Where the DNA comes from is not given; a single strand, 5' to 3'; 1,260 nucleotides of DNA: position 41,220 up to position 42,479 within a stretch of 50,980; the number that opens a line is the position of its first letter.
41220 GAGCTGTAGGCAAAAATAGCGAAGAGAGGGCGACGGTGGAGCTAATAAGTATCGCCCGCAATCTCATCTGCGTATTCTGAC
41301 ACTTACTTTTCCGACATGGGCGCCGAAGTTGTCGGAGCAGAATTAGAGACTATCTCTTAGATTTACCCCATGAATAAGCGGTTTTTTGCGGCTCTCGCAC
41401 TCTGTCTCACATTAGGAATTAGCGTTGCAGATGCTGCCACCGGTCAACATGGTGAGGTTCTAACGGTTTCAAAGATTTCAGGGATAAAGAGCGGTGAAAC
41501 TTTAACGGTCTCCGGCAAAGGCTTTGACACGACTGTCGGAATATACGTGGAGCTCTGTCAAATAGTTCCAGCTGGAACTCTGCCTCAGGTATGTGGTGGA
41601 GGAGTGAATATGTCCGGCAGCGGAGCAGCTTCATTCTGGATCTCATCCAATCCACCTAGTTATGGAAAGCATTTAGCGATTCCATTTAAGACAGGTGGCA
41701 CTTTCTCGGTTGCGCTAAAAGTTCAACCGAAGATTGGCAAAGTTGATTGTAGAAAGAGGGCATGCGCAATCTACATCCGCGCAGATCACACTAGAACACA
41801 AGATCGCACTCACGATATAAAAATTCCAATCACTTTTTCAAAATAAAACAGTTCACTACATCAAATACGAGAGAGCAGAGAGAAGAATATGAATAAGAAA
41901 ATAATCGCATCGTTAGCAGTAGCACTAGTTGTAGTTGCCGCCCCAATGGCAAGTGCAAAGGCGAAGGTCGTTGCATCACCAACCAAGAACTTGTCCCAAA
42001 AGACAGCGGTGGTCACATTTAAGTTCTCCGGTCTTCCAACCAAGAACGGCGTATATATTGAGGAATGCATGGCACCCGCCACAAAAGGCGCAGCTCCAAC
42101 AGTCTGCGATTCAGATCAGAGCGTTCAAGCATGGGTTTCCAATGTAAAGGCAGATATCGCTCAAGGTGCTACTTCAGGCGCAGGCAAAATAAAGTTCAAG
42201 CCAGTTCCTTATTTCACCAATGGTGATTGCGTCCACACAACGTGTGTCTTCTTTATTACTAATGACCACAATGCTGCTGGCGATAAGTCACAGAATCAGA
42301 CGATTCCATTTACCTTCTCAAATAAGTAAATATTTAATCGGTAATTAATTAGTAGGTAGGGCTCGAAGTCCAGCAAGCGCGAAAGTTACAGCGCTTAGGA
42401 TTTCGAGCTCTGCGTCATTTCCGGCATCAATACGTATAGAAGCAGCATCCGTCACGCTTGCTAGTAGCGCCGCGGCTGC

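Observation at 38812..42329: Pair of secreted neocarzinostatin-fold-like 4-Cys proteins divergently coupled to an HmuTUV-like importer: candidate extracellular ligand (heme?) shuttle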

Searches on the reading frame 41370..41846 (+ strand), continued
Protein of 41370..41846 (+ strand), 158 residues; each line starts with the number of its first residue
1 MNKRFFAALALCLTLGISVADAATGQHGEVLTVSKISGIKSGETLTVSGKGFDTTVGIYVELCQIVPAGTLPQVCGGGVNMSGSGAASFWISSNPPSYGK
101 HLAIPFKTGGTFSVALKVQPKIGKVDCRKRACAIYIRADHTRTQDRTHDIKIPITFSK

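Call 42: search_solved_structures(query=A1, max_evalue=10, show_alignments=5)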
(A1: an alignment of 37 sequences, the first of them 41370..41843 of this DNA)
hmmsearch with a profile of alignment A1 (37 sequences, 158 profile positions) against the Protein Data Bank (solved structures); distinct sequences matched with E-value up to 10: 8.
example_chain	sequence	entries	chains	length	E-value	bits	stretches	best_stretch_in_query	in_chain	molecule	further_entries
7qhm_M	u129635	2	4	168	9.9e-13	51.2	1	14-156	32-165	Thiamine biosynthesis protein X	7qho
2cbt_A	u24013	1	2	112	0.27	14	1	31-137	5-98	NEOCARZINOSTATIN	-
6a5b_A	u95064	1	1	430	0.36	13.6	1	67-98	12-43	Receptor-like protein kinase FERONIA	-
2mcm_A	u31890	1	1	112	0.39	13.5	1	31-74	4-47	MACROMOMYCIN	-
6a5e_A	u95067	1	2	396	0.44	13.3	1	68-98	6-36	Receptor-like protein kinase FERONIA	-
1j5h_A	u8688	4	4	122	0.7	12.7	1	30-75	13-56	Apo-Neocarzinostatin | PROTEIN (Apo-Neocarzinostatin) | Neocarzinostatin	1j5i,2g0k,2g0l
1nco_A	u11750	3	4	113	0.88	12.4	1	30-75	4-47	HOLO-NEOCARZINOSTATIN | NEOCARZINOSTATIN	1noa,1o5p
1hzk_A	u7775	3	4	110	1.2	12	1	31-75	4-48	C-1027 APOPROTEIN | Apoprotein of C1027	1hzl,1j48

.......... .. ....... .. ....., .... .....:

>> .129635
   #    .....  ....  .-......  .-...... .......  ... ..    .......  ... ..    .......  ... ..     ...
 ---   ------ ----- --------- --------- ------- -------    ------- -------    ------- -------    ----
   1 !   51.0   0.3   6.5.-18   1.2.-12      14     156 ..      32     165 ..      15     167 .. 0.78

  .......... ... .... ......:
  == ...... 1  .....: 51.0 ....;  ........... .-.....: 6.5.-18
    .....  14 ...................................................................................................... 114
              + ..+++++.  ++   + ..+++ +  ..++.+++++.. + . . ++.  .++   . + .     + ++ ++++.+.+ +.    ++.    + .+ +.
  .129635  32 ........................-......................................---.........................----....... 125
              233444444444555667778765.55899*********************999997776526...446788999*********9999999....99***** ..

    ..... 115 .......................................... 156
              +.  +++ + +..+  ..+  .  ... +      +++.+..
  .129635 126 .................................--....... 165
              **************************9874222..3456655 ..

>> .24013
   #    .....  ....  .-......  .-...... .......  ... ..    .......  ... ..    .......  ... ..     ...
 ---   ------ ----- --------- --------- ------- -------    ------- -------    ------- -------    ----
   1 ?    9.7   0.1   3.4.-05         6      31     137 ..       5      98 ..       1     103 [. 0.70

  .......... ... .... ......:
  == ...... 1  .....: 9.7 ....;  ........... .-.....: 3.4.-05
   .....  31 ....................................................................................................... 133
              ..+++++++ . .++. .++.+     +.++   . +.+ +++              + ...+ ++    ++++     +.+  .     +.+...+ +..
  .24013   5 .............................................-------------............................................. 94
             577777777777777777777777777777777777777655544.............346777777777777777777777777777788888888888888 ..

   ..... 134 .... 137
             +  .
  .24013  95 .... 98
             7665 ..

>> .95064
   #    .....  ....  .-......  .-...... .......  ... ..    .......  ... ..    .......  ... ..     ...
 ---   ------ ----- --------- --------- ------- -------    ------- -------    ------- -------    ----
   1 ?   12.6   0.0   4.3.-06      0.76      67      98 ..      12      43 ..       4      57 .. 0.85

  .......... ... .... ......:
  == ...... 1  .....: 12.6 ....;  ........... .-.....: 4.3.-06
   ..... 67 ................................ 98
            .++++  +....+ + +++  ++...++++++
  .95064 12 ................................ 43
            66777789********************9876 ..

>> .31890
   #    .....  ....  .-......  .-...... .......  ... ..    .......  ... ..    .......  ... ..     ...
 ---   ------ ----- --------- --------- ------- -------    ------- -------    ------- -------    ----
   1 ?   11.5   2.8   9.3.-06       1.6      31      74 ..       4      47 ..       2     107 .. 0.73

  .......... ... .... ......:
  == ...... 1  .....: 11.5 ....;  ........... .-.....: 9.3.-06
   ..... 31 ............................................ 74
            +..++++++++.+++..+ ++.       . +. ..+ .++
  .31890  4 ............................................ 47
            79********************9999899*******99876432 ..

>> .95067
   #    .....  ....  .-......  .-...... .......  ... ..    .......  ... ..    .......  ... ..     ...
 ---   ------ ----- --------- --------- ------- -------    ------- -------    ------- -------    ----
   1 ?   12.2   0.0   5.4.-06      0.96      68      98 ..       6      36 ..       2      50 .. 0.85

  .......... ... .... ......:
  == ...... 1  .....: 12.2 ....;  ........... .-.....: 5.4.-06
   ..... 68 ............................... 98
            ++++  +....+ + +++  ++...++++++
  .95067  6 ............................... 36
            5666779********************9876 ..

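Call 61: search_protein_families(library=ncbifam, proteins=[L064:5989-6837:+, L064:4301-5809:-, P0341, P0230, L045:6489-7466:+], max_evalue=0.01)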
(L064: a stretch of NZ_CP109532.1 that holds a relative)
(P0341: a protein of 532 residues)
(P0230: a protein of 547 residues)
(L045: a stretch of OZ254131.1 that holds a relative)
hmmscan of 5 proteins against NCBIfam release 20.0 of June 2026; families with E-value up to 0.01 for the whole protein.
L064:5989-6837:+ (282 aa): 1 family
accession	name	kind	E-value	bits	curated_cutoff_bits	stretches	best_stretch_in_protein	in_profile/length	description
NF040680.1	chromo_anti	equivalog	1.3e-07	31.5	86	1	14-82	2-64/133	enediyne antibiotic chromoprotein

L064:4301-5809:- (502 aa): 1 family
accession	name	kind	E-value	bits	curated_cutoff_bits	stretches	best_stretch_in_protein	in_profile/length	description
NF040680.1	chromo_anti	equivalog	3.7e-06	26.8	86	2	211-243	20-51/133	enediyne antibiotic chromoprotein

P0341 (532 aa): 6 families
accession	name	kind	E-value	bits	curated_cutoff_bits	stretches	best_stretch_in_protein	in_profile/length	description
TIGR04281.1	peripla_PGF_1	equivalog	9.9e-20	70.9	325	1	250-523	4-265/330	PGF-CTERM-anchored ABC transporter substrate-binding protein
TIGR03868.1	F420-O_ABCperi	hypoth_equivalog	3.7e-10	39.5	392.4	1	261-503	12-266/287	putative F420-0 ABC transporter substrate-binding protein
NF002894.0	PRK03379.1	equivalog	7e-07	28.7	234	1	263-369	20-124/266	vitamin B12 ABC transporter substrate-binding protein BtuF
NF040680.1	chromo_anti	equivalog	1.2e-05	25.2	86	1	6-63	6-59/133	enediyne antibiotic chromoprotein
NF052484.1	sider_BP_EitA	equivalog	4e-05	22.9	640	0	250-293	20-63/328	siderophore ABC transporter substrate-binding protein EitA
NF010649.0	PRK14048.1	equivalog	0.00012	21.4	374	0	241-351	22-154/374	ferrichrome/ferrioxamine B periplasmic transporter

P0230 (547 aa): 2 families
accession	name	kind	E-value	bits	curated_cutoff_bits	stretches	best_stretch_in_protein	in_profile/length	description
TIGR04109.1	heme_ox_HugZ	equivalog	0.00012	21.6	240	1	28-104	4-77/243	HugZ family heme oxygenase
NF040680.1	chromo_anti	equivalog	0.00077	19.3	86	0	365-462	35-124/133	enediyne antibiotic chromoprotein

L045:6489-7466:+ (325 aa): 1 family
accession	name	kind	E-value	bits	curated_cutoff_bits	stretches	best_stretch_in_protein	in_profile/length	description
NF040680.1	chromo_anti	equivalog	6.6e-06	26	86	1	11-127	4-119/133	enediyne antibiotic chromoprotein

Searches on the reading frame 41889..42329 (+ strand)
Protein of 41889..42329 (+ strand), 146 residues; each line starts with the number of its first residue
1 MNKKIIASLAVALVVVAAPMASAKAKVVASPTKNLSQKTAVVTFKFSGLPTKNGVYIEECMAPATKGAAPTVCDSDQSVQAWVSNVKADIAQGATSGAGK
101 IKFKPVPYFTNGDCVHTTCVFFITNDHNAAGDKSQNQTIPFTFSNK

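Call 3: search_protein_families(library=pfam, proteins=[window:41889-42329:+], max_evalue=1)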
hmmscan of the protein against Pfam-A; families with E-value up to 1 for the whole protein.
window:41889-42329:+ (146 aa): 1 family
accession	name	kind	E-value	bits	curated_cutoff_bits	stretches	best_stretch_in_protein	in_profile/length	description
PF11033.13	ComJ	-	0.07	13.3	25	1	74-143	15-74/122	Competence protein J (ComJ)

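Call 4: search_protein_families(library=ncbifam, proteins=[window:41889-42329:+], max_evalue=1)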
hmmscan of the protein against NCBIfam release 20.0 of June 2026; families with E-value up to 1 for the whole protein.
window:41889-42329:+ (146 aa): 2 families
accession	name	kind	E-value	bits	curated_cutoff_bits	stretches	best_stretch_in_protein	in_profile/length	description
NF040680.1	chromo_anti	equivalog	2e-06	27.7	86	1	6-85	3-79/133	enediyne antibiotic chromoprotein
TIGR02122.1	TRAP_TAXI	subfamily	0.069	12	84.35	1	1-97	1-89/320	TAXI family TRAP transporter solute-binding subunit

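Call 6: search_solved_structures(query=window:41889-42329:+, max_evalue=10, show_alignments=2)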
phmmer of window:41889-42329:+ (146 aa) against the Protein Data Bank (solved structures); distinct sequences matched with E-value up to 10: 2.
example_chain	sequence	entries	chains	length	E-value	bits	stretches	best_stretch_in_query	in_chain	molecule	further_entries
7qhm_M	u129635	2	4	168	3.9e-06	30.3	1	12-143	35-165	Thiamine biosynthesis protein X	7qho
1aoh_A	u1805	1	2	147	0.9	13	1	85-122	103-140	Cellulosomal-scaffolding protein A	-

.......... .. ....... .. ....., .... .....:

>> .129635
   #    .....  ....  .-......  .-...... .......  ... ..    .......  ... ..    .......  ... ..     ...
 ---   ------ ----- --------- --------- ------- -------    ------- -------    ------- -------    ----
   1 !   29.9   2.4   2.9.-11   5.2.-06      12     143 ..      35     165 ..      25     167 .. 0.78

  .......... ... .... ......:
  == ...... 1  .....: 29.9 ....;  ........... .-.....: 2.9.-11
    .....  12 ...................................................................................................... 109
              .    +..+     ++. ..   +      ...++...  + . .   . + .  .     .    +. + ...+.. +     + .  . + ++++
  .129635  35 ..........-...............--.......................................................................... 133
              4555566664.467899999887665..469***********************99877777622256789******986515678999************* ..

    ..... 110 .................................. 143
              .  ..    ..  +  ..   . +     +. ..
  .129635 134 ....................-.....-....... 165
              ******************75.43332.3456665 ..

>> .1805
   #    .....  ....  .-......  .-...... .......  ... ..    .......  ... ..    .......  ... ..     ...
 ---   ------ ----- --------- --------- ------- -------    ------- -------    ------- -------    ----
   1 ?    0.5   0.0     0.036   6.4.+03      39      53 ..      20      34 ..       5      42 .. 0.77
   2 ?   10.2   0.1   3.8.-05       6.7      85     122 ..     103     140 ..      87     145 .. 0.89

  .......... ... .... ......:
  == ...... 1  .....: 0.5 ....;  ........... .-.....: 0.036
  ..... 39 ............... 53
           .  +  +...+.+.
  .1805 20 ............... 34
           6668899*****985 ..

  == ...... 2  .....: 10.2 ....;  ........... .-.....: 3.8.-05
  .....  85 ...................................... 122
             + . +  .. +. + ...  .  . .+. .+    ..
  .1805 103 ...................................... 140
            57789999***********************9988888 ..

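Call 11: find_homologous_proteins(query=window:41889-42329:+, max_evalue=0.001)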
Query window:41889-42329:+ (146 aa): 104 proteins with E <= 0.001 among 143 candidates.
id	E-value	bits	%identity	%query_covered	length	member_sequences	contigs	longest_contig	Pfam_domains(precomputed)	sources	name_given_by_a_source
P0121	3.3e-89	314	100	100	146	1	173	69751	-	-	-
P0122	4.0e-89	314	99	100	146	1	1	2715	-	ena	-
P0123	8.5e-89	312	99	100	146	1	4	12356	-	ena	-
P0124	1.7e-88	312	99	100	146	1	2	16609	-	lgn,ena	-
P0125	3.1e-88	311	99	100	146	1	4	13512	-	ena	-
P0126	7.5e-88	309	99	100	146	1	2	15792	-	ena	-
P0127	1.6e-87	308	98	100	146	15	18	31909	-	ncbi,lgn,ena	-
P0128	9.1e-87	306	97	100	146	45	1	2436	-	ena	-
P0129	9.3e-87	306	97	100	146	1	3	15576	-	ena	-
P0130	1.1e-80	286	89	100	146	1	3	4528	-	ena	-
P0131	1.8e-80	286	88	100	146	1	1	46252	-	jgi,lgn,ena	jgi:hypothetical protein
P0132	1.8e-77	276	86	100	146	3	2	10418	-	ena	-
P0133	8.5e-77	274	86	100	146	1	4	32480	-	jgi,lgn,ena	jgi:hypothetical protein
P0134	3.2e-76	272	84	100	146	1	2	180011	-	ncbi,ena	-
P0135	1.2e-75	270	88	82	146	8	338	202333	-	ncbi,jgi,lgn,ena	jgi:hypothetical protein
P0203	1.1e-35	141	48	97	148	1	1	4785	PF00960.26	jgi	jgi:hypothetical protein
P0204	2.0e-35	140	48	97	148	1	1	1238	PF00960.26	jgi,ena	-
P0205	3.4e-35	139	48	97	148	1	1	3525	PF00960.26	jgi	jgi:hypothetical protein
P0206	3.5e-35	139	48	97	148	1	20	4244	PF00960.26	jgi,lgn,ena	jgi:hypothetical protein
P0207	3.9e-35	139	48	97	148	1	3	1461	PF00960.26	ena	-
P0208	4.3e-35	139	47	97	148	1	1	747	PF00960.26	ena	-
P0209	4.5e-35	139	48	97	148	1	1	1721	PF00960.26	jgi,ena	-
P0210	5.1e-35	138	48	97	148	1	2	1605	PF00960.26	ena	-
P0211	6.6e-35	138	48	97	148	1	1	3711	PF00960.26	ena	-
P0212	1.1e-34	137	47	97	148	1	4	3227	PF00960.26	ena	-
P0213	1.2e-34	137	47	97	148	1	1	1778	PF00960.26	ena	-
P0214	1.2e-34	137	47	97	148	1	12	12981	PF00960.26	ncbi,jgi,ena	jgi:hypothetical protein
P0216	2.0e-34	137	47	97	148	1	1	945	PF00960.26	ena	-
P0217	2.0e-34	137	46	97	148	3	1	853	PF00960.26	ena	-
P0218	2.2e-34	136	47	97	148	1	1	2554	PF00960.26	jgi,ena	-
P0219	3.1e-34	136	45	97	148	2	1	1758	PF00960.26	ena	-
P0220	4.8e-34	135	46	97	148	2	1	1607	PF00960.26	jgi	jgi:hypothetical protein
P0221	6.5e-33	132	45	97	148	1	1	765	PF00960.26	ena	-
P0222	2.4e-32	130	45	97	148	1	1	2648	PF00960.26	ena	-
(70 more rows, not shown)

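Call 65: predict_structure(alignment_id=A4)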
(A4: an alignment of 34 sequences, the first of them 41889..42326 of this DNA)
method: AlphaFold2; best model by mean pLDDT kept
length: 146 residues; sequences in the alignment: 34
mean_pLDDT: 87.3   pTM: 0.78
mean pLDDT of the five models: 87.3, 85.9, 85.3, 85.3, 84.6
residues with pLDDT >= 90: 111; 70-90: 12; 50-70: 11; < 50: 12
segments of 3 or more residues with pLDDT < 50: 1-10
pLDDT, mean of each block of 10 residues (from residue 1): 45 50 86 96 96 96 91 91 97 94 96 95 95 94 87
secondary structure, 60 per line:
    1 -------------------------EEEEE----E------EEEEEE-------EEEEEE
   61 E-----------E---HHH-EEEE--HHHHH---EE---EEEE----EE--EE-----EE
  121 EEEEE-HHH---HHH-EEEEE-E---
elements in order: E26-30 E42-47 E55-61 E81-84 H87-91 E100-103 E119-125 E137-141

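Call 69: fold_search(model_id=the predicted structure, library=pdb)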
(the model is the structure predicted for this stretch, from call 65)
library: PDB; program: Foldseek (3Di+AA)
matches with E <= 10: 1801; with E <= 0.001: 0
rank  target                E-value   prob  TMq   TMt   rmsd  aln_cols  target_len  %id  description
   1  3zhd_A                1.7e-02  0.96  0.40  0.46   8.1       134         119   12  The crystal structure of single domain antibody 8-4 scaffold. (released 2014-01-08)
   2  5b71_E                2.6e-02  0.97  0.37  0.51   5.7       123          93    9  Crystal structure of complement C5 in complex with SKY59 (released 2017-05-03)
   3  1py9                  3.6e-02  0.77  0.36  0.42   9.5       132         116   13  The crystal structure of an autoantigen in multiple sclerosis (released 2003-09-30)
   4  7m3i_H                3.8e-02  0.87  0.39  0.31   8.5       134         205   14  Structure of SARS-CoV-2 spike protein receptor binding domain in complex with a neutralizing antibody, CV2-75 Fab (released 2021-05-12)
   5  9oog_H                4.1e-02  0.80  0.37  0.40   8.8       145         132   12  Cryo-EM structure of vaccine-elicited antibody T3_NB_G05 in complex with HIV Env trimer Q23-APEX-GT1.N187S (released 2025-11-12)
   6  7tly_A                4.3e-02  0.80  0.36  0.40   9.2       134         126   16  SARS-CoV-2 S B.1.1.529 Omicron variant (RBD + S309 Local Refinement) (released 2022-02-02)
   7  7tm0_L                4.3e-02  0.80  0.36  0.40   9.2       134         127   16  SARS-CoV-2 S B.1.1.529 Omicron variant + S309 + S2L20 Global Refinement (released 2022-02-02)
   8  8kgz_A                4.5e-02  0.92  0.42  0.29   8.1       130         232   13  Crystal structure of single-chain Fv antibody against antigen peptide from SARS-CoV2 S-spike protein (released 2023-11-08)
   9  7up9_H                4.5e-02  0.90  0.41  0.48   8.0       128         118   11  Prefusion-stabilized Nipah virus fusion protein complexed with Fab 2D3 (released 2023-03-29)
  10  8jn1_H                5.1e-02  0.87  0.41  0.47   7.0       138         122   15  Cryo-EM structure of dengue virus serotype 3 strain EHIE46200Y19 in complex with human antibody DENV-115 IgG at 4 deg  (released 2024-06-12)
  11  3uam_A                5.1e-02  0.82  0.36  0.29   6.4       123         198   14  Crystal structure of a chitin binding domain from Burkholderia pseudomallei (released 2011-11-02)
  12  3jv6_B                5.4e-02  0.91  0.38  0.48   7.1       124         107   12  Crystal structure of the dimerization domains p52 and RelB (released 2010-11-24)
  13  6pzy_C                5.4e-02  0.87  0.40  0.44   8.5       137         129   14  CryoEM derived model of NA-73 Fab in complex with N9 Shanghai2 (released 2019-12-04)
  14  6cpd_B                5.4e-02  0.66  0.34  0.37   7.2       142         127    8  Crystal structure of PmoD soluble domain from Methylocystis sp. ATCC 49242 (Rockwell) (released 2018-10-31)
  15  9oom_H                5.7e-02  0.72  0.37  0.40   9.1       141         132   11  Cryo-EM structure of vaccine-elicited antibody T6_P_H03 in complex with HIV Env trimer Q23-APEX-GT1 (released 2025-11-12)
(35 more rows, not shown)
